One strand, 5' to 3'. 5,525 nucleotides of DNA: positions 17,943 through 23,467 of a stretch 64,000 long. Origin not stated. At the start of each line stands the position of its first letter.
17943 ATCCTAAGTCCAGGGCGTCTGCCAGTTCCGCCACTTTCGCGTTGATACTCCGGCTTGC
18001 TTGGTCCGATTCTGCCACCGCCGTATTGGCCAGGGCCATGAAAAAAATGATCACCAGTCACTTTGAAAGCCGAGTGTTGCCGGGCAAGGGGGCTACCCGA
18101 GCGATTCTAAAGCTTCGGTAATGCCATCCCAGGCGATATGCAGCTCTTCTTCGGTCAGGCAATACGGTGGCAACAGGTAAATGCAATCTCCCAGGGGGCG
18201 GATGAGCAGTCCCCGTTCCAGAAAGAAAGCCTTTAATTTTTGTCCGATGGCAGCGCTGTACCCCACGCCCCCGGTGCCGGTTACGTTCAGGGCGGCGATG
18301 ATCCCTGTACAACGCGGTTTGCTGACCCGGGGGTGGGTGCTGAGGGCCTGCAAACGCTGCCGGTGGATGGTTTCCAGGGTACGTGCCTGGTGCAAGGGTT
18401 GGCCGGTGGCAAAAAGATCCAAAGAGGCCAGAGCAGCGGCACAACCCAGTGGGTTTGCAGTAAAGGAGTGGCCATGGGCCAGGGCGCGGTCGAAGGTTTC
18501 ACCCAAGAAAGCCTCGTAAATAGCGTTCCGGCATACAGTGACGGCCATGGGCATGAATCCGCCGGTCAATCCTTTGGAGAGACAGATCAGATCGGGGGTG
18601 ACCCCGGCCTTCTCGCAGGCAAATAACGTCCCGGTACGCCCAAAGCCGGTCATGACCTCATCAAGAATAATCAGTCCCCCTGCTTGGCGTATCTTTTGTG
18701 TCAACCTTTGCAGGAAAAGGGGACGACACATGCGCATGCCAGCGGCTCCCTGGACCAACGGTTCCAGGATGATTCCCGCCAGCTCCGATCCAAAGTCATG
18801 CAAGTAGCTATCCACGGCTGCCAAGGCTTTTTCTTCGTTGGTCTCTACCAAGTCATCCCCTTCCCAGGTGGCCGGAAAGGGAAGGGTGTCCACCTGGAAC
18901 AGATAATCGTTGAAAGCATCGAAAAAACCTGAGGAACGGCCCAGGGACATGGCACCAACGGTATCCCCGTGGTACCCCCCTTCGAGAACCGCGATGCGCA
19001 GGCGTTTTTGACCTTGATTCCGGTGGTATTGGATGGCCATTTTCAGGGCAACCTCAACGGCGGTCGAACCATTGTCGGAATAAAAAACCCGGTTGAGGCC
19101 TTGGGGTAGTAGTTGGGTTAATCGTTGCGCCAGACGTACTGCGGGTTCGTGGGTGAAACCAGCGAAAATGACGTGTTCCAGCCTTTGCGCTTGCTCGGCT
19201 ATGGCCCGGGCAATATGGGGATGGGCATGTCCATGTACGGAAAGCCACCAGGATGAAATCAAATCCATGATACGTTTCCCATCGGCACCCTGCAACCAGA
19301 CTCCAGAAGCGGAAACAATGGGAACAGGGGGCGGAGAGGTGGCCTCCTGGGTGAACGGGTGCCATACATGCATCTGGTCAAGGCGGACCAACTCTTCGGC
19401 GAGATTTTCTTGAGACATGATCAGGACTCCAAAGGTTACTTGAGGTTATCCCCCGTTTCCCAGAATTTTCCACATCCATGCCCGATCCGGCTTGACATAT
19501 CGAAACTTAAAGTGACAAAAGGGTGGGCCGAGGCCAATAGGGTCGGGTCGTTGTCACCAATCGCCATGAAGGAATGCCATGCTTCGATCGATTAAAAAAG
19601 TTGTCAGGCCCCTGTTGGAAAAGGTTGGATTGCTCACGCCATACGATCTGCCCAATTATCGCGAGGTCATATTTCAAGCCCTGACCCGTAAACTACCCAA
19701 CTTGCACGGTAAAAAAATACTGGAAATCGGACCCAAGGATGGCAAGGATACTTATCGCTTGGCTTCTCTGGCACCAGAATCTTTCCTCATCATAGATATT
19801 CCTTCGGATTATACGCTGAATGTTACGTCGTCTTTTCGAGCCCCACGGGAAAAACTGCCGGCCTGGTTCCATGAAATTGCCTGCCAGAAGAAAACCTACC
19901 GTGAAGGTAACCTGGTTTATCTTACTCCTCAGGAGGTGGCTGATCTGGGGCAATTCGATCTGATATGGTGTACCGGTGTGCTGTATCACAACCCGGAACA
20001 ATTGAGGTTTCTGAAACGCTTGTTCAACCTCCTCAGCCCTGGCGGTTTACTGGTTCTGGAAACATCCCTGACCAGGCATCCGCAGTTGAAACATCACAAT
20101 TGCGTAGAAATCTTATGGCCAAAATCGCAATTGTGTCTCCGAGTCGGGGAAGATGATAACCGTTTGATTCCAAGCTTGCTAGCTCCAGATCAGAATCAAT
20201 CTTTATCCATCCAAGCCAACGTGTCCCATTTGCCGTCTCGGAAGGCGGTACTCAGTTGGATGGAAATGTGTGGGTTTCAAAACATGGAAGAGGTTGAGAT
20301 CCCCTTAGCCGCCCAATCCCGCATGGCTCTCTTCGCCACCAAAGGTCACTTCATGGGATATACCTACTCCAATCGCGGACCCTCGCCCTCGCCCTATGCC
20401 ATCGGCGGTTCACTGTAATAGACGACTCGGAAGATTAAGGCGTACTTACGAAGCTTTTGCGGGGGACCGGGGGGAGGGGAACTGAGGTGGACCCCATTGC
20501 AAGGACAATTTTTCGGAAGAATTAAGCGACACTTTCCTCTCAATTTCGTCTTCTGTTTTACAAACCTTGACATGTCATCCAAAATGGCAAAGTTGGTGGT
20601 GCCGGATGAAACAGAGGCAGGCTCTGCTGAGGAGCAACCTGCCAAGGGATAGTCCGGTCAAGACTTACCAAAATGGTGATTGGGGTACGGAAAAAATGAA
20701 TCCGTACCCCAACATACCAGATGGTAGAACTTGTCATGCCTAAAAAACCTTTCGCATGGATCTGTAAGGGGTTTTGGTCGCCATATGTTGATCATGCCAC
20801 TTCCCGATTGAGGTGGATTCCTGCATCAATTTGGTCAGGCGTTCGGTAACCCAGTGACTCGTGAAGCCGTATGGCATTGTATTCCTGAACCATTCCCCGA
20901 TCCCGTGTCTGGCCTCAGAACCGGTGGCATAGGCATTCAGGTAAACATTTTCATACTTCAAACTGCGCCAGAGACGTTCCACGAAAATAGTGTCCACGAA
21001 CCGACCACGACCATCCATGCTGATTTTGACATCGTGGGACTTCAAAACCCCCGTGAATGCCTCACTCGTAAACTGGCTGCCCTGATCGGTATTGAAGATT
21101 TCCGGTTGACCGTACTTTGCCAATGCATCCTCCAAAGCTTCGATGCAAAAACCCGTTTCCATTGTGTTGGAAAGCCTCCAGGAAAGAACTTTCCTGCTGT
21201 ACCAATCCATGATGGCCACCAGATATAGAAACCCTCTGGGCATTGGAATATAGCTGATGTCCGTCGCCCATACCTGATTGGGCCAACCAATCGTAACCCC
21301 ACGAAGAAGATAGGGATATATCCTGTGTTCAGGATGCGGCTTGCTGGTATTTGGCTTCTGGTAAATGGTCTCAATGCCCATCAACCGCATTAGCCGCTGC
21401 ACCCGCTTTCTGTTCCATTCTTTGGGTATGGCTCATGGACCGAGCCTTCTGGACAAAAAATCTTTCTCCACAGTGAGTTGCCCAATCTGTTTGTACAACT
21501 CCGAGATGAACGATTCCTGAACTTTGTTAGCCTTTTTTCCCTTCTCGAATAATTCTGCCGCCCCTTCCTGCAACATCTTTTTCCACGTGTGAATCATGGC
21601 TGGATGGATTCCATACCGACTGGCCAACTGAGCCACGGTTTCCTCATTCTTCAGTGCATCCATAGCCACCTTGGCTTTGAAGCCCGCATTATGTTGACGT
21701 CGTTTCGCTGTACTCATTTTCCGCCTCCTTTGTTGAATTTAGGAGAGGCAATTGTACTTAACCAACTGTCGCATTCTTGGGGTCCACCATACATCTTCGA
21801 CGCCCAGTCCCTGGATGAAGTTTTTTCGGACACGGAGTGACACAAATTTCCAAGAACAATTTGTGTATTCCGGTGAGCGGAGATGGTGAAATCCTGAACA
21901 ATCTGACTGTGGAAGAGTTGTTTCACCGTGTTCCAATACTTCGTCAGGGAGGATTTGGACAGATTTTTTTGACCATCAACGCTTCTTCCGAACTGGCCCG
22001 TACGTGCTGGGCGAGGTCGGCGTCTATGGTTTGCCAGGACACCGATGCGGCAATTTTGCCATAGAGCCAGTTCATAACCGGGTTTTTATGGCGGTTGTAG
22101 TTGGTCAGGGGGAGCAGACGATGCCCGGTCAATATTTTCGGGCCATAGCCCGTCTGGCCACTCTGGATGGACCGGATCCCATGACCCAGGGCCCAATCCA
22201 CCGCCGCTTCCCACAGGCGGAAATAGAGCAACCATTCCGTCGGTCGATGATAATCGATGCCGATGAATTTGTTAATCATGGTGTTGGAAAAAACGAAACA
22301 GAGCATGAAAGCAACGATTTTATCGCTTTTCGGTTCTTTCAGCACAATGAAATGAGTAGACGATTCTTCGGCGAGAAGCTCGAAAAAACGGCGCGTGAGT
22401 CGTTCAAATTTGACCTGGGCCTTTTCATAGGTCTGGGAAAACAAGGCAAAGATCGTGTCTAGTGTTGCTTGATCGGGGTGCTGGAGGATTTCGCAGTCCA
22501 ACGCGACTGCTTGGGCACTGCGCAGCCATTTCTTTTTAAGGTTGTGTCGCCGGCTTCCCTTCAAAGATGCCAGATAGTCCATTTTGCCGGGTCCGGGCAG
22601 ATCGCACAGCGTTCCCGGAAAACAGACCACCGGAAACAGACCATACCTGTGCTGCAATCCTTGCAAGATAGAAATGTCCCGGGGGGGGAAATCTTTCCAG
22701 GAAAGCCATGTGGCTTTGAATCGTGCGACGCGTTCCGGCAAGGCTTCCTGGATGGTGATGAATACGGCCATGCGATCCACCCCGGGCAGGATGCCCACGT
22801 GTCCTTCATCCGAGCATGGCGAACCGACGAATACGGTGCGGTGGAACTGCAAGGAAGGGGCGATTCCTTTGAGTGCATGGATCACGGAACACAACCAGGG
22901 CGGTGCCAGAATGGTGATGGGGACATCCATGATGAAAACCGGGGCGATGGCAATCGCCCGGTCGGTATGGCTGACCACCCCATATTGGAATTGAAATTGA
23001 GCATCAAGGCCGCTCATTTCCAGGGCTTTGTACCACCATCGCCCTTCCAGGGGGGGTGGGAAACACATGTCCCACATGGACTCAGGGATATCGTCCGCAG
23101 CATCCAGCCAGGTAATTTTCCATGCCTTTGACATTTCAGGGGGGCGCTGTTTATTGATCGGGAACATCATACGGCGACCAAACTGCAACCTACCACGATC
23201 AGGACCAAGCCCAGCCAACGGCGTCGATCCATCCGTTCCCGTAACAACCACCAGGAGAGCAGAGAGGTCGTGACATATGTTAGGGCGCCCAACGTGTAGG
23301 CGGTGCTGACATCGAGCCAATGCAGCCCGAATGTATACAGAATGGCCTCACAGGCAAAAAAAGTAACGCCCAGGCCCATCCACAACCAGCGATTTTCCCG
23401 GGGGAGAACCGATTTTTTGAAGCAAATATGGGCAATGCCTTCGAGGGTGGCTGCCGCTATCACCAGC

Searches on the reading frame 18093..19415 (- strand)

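Call 72: search_protein_families(library=pfam, proteins=[window:18093-19415:-], max_evalue=0.00001)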
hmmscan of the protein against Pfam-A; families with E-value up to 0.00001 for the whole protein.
window:18093-19415:- (440 aa): 1 family
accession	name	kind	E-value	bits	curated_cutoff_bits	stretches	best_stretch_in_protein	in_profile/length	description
PF00202.27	Aminotran_3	-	6e-98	328.6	30.5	1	27-436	7-403/403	Aminotransferase class-III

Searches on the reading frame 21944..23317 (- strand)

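Call 72: search_protein_families(library=pfam, proteins=[window:21944-23317:-], max_evalue=0.00001)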
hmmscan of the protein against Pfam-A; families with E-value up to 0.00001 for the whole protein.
window:21944-23317:- (457 aa): 2 families
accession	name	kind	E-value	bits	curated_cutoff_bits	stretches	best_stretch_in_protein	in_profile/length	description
PF04339.18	FemAB_like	-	1.1e-11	45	27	1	247-398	174-322/369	Peptidogalycan biosysnthesis/recognition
PF13480.13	Acetyltransf_6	-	5.7e-06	27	22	1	255-371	2-123/143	Acetyltransferase (GNAT) domain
